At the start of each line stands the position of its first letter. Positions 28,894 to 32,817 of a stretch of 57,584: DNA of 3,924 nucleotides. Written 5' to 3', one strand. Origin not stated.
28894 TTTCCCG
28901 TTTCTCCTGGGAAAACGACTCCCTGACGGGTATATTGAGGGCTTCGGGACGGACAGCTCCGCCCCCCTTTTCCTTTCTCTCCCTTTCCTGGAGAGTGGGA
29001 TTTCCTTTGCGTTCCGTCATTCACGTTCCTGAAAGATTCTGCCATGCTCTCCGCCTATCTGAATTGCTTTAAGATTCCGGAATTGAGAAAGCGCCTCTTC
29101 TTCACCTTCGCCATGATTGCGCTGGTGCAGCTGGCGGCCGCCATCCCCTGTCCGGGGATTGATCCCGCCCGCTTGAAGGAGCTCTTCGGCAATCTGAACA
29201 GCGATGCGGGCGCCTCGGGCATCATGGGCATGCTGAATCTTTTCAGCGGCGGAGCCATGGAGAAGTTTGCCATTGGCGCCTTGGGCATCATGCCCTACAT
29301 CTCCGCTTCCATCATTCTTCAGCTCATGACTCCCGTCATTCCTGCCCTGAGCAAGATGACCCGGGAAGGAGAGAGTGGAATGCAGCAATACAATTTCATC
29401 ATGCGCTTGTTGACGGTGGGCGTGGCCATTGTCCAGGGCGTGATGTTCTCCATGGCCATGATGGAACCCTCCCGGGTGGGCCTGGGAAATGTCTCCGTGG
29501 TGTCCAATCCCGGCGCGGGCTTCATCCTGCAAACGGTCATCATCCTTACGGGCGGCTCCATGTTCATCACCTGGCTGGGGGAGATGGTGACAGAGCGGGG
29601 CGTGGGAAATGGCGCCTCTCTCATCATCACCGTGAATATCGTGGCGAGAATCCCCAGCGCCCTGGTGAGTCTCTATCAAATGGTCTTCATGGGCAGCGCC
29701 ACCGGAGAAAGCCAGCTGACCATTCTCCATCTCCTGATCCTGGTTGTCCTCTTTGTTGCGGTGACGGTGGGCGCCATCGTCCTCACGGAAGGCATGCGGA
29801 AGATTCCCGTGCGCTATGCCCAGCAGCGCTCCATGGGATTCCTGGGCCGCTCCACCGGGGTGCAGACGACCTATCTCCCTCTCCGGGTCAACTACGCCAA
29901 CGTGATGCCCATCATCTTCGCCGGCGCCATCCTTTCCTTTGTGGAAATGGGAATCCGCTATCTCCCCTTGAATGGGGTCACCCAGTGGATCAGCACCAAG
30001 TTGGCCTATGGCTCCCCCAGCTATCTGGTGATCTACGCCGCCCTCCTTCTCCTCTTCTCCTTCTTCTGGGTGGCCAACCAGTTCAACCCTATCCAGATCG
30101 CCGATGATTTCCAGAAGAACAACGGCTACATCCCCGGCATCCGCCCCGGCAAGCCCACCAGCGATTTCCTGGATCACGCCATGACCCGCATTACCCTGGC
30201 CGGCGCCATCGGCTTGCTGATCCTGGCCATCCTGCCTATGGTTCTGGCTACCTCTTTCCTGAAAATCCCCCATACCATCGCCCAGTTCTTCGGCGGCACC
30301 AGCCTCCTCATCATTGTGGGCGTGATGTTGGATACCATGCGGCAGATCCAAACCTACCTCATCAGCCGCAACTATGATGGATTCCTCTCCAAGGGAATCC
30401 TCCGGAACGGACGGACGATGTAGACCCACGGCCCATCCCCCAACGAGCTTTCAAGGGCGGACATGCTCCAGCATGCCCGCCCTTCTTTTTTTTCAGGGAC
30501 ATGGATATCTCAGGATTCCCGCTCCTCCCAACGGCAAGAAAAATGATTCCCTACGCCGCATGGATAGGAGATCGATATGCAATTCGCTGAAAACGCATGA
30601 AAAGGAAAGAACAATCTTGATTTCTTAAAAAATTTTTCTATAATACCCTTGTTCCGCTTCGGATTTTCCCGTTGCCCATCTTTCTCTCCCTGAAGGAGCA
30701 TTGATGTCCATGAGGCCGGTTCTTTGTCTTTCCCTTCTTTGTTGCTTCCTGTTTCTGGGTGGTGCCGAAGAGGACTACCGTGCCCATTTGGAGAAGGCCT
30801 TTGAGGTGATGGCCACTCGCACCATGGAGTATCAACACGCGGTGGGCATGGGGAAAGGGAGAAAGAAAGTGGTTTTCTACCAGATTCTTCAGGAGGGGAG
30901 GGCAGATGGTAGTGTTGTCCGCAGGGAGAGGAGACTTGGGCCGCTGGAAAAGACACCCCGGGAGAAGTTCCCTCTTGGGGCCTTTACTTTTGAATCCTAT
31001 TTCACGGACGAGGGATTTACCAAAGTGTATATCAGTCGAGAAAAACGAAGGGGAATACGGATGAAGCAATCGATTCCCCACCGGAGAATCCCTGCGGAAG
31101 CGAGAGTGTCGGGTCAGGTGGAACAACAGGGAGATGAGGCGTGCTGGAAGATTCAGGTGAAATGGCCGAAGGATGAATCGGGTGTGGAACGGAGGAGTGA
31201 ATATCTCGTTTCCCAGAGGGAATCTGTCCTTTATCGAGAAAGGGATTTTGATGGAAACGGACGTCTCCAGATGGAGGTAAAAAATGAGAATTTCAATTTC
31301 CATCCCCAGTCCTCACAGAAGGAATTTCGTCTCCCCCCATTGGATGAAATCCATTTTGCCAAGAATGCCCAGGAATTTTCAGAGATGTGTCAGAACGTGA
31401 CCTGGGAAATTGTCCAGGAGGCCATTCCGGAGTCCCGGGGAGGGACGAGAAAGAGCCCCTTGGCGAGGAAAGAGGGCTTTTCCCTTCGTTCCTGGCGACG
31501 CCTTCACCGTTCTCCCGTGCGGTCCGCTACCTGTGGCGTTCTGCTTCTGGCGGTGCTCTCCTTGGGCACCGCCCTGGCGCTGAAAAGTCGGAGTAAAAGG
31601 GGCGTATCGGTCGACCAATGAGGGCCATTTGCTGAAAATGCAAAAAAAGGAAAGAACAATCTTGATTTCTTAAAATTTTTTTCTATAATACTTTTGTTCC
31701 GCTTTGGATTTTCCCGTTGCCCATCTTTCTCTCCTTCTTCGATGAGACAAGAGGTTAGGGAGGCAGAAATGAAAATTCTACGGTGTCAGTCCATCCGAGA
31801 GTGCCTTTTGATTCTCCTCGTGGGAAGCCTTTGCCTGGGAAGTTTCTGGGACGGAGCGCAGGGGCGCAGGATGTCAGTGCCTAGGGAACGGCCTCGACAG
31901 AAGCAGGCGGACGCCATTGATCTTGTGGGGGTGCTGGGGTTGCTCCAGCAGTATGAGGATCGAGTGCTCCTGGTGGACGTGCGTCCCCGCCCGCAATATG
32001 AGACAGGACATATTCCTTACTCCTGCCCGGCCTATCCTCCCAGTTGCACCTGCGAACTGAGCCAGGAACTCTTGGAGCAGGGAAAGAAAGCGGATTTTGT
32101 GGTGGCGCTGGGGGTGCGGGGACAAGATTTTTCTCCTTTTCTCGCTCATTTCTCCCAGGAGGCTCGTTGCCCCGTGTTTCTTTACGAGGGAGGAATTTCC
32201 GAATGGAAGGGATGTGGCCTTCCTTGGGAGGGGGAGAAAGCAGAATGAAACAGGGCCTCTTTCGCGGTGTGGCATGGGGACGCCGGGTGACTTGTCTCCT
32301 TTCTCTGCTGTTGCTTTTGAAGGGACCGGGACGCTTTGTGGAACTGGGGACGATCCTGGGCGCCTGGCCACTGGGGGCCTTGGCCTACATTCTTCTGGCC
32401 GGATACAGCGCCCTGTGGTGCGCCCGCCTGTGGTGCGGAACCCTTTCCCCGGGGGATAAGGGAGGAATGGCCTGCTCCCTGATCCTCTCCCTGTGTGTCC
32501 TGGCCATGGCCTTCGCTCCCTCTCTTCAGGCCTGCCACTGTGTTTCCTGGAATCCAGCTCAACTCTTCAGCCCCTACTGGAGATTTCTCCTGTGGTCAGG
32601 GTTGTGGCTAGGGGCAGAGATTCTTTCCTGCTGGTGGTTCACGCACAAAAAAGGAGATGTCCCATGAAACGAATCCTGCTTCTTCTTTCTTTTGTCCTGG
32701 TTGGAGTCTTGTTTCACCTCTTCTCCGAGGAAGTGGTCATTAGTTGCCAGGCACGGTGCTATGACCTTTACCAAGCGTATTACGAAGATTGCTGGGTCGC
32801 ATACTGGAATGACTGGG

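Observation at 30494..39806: A ~9.3-kb accessory island sits exactly between the secY terminator and the rplK promoter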

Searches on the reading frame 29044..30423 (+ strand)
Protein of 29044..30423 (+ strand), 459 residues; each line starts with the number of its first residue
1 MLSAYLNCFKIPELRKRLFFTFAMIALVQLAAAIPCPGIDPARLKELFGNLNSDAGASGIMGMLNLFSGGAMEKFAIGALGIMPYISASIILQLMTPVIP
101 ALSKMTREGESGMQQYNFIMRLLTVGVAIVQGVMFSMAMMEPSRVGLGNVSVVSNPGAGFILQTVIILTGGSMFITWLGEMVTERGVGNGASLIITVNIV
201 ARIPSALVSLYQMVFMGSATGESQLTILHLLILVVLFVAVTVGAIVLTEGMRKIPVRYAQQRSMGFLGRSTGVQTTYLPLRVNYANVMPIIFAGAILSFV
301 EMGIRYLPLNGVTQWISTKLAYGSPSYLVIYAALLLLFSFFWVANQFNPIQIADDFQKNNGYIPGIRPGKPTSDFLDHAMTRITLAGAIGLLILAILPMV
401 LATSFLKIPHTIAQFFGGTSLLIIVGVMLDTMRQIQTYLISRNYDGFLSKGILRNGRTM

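Call 15: find_related_loci(query=window:29044-30423:+, collection=genome_contigs, flank=10000)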
Query window:29044-30423:+ (459 aa) in genome_contigs; peptide patterns used: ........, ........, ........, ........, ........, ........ (x = any residue, [..] = any of these).
552 stretches matched a pattern; 506 encode a relative of the query (tblastn E <= 1e-3); the best 80 are kept; 80 distinct loci.
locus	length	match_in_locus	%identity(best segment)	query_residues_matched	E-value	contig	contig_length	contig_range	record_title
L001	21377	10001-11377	98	1-459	0e+0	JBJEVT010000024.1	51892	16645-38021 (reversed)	MAG: Oligosphaeraceae bacterium isolate PUUB24_bin.025 NODE_284_length_51892_cov_11.643729, whole genome shotgun sequenc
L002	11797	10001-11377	96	1-459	0e+0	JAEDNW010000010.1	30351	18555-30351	MAG: Lentisphaeria bacterium isolate MAG302 NODE_897_length_30351_cov_6.270696, whole genome shotgun sequence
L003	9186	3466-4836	84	1-459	0e+0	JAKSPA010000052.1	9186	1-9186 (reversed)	MAG: Lentisphaeria bacterium isolate Horse_feces191 MAG191_52, whole genome shotgun sequence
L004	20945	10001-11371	86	1-457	0e+0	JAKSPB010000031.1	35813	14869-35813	MAG: Lentisphaeria bacterium isolate Horse_feces192 MAG192_31, whole genome shotgun sequence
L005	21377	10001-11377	89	1-459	0e+0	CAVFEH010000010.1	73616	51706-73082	Bacteroidaceae bacterium isolate H07675-L1_cleanbin_000047 genome assembly, contig: Spades_H07675-L1_contig_209, whole g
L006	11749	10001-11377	89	1-459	0e+0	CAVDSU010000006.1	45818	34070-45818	bacterium isolate H07633-L1_cleanbin_000024 genome assembly, contig: Spades_H07633-L1_contig_317, whole genome shotgun s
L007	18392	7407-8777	86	1-457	0e+0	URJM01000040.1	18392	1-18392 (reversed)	uncultured bacterium isolate UMGS1058 genome assembly, contig: NODE_294_length_18392_cov_5.44424, whole genome shotgun s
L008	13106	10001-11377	89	1-459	0e+0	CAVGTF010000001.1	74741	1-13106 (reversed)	Anaerovoracaceae bacterium isolate H07613-L1_cleanbin_000022 genome assembly, contig: Spades_H07613-L1_contig_84, whole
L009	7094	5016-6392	89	1-459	0e+0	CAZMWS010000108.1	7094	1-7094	MAG TPA_asm: uncultured Lentisphaeraceae bacterium isolate binchicken_co323_347 genome assembly, contig: NODE_12251_leng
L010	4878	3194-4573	91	1-459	0e+0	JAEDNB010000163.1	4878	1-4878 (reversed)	MAG: Lentisphaeria bacterium isolate MAG281 NODE_14751_length_4878_cov_8.762389, whole genome shotgun sequence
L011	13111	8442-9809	81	1-455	0e+0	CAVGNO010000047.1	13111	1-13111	Blautia faecis isolate H07647-L1_cleanbin_000043 genome assembly, contig: Spades_H07647-L1_contig_3472, whole genome sho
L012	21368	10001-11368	81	1-455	0e+0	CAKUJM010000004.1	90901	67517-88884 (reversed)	MAG: uncultured Lentisphaeria bacterium isolate REFINED_METABAT215_TOP10_CONTIGS_1500_ASSEMBLY_K77_MERGED__Hadza_PheChl_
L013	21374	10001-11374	85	1-459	0e+0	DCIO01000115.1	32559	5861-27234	MAG TPA_asm: Lentisphaeria bacterium UBA1724 UBA1724_contig_2519, whole genome shotgun sequence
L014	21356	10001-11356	80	1-455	0e+0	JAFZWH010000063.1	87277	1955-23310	MAG: Victivallales bacterium isolate RGIG8156 Water_buffalos_Rumen-3__c617888, whole genome shotgun sequence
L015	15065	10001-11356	79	1-455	0e+0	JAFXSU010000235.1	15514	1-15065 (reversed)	MAG: Victivallales bacterium isolate RGIG6713 Sheep_Rumen-2__c1042003, whole genome shotgun sequence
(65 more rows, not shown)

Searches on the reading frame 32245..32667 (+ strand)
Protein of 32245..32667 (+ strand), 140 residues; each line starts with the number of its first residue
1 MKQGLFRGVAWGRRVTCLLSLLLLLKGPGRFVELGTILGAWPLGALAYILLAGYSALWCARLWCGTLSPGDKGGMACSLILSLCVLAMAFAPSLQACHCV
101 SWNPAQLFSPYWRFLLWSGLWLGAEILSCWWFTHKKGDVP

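Call 11: search_protein_families(library=pfam, max_evalue=0.1, proteins=[window:32245-32667:+])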
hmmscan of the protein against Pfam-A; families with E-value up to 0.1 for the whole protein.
window:32245-32667:+ (140 aa): 0 families

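Call 27: search_protein_families(library=ncbifam, max_evalue=1, proteins=[window:32245-32667:+])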
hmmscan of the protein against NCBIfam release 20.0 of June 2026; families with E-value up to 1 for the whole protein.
window:32245-32667:+ (140 aa): 0 families

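Call 51: search_solved_structures(query=window:32245-32667:+, max_evalue=10)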
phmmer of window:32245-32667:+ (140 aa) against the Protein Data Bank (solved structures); distinct sequences matched with E-value up to 10: 0.

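Call 52: find_homologous_proteins(query=window:32245-32667:+, max_evalue=0.01)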
Query window:32245-32667:+ (140 aa): 4 proteins with E <= 0.01 among 9 candidates.
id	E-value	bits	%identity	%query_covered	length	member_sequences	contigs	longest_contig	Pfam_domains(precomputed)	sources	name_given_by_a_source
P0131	3.3e-88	312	99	100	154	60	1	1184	-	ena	-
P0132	3.2e-71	256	86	99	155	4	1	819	-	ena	-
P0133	2.0e-33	134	51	93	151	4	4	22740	-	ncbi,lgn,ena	-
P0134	5.3e-26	109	81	51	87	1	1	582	-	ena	-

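Call 53: find_encoding_contigs(protein=P0133, flank=10000, max_places=4)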
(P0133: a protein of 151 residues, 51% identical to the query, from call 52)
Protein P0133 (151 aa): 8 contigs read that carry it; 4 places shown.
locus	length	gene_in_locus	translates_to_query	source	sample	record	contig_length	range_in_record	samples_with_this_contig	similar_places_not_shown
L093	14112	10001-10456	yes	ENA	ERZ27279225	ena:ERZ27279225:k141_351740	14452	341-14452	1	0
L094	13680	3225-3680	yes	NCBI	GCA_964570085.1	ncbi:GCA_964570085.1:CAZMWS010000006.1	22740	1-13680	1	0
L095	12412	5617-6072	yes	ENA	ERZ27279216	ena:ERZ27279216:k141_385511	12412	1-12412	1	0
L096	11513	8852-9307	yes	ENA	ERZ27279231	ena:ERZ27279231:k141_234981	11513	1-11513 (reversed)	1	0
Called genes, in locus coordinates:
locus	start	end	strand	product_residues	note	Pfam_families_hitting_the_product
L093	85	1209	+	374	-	PF00154:RecA_N, PF08423:Rad51, PF06745:ATPase (weak), PF27531:MT3502_N (weak), PF21096:RecA_C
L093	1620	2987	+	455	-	PF01225:Mur_ligase (weak), PF08245:Mur_ligase_M, PF02875:Mur_ligase_C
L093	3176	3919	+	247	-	PF01643:Acyl-ACP_TE, PF20791:Acyl-ACP_TE_C (faint), PF13279:4HBT_2 (faint)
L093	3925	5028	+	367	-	PF04381:RdgC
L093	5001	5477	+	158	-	PF01648:ACPS, PF17837:4PPT_N (faint)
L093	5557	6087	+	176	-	PF02464:CinA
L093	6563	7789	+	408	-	PF00009:GTP_EFTU, PF03144:GTP_EFTU_D2, PF03143:GTP_EFTU_D3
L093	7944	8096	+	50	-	PF00471:Ribosomal_L33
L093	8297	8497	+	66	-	PF00584:SecE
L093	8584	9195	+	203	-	PF02357:NusG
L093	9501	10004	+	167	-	PF00581:Rhodanese (weak)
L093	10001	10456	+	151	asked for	-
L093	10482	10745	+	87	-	-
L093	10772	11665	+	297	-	-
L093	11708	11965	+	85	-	-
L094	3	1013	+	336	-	?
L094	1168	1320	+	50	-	PF00471:Ribosomal_L33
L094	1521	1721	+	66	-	PF00584:SecE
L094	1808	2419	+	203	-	PF02357:NusG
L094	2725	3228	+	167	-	PF00581:Rhodanese (weak)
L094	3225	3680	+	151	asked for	-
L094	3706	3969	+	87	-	-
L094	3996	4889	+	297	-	-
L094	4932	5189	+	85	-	-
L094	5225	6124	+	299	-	-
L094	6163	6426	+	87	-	-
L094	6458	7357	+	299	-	-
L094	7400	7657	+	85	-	-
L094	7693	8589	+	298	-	-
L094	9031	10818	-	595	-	PF04932:Wzy_C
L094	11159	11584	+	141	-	PF03946:Ribosomal_L11_N, PF00298:Ribosomal_L11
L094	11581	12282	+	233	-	PF00687:Ribosomal_L1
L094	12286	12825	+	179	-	PF00466:Ribosomal_L10, PF27436:RL10_C (weak)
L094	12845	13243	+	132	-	PF16320:Ribosomal_L12_N, PF00542:Ribosomal_L12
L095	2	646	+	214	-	?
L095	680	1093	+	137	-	PF01648:ACPS, PF17837:4PPT_N (faint)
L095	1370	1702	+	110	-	PF02464:CinA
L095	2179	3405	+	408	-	PF00009:GTP_EFTU, PF03144:GTP_EFTU_D2, PF03143:GTP_EFTU_D3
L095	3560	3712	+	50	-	PF00471:Ribosomal_L33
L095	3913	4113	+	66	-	PF00584:SecE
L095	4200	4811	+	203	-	PF02357:NusG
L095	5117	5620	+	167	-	PF00581:Rhodanese (weak)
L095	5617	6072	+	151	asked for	-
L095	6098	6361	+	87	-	-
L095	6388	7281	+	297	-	-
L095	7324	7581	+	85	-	-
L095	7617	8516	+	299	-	-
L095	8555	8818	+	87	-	-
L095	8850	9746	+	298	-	-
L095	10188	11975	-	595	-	PF04932:Wzy_C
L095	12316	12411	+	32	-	?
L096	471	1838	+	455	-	PF01225:Mur_ligase (weak), PF08245:Mur_ligase_M, PF02875:Mur_ligase_C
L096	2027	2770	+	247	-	PF01643:Acyl-ACP_TE, PF20791:Acyl-ACP_TE_C (faint), PF13279:4HBT_2 (faint)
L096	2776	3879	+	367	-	PF04381:RdgC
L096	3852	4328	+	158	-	PF01648:ACPS, PF17837:4PPT_N (faint)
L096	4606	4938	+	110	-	PF02464:CinA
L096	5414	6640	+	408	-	PF00009:GTP_EFTU, PF03144:GTP_EFTU_D2, PF03143:GTP_EFTU_D3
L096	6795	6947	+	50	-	PF00471:Ribosomal_L33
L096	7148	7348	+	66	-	PF00584:SecE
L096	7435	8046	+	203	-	PF02357:NusG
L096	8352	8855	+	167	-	PF00581:Rhodanese (weak)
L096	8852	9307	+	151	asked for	-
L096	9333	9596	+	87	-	-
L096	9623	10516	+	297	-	-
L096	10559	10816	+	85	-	-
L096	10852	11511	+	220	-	?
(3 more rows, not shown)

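Call 88: search_protein_families(library=padloc, max_evalue=0.01, proteins=[window:32245-32667:+])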
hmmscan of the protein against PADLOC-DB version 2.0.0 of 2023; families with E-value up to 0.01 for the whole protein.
window:32245-32667:+ (140 aa): 0 families

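Call 93: search_protein_families(library=pfam, max_evalue=0.001, proteins=[L094:9031-10818:-])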
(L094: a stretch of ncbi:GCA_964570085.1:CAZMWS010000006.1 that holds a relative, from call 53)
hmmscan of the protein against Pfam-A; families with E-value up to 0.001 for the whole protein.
L094:9031-10818:- (595 aa): 1 family
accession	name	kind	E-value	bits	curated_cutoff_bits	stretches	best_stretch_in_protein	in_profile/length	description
PF04932.20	Wzy_C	-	9.6e-10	38.9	31.7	1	164-299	2-147/149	O-Antigen ligase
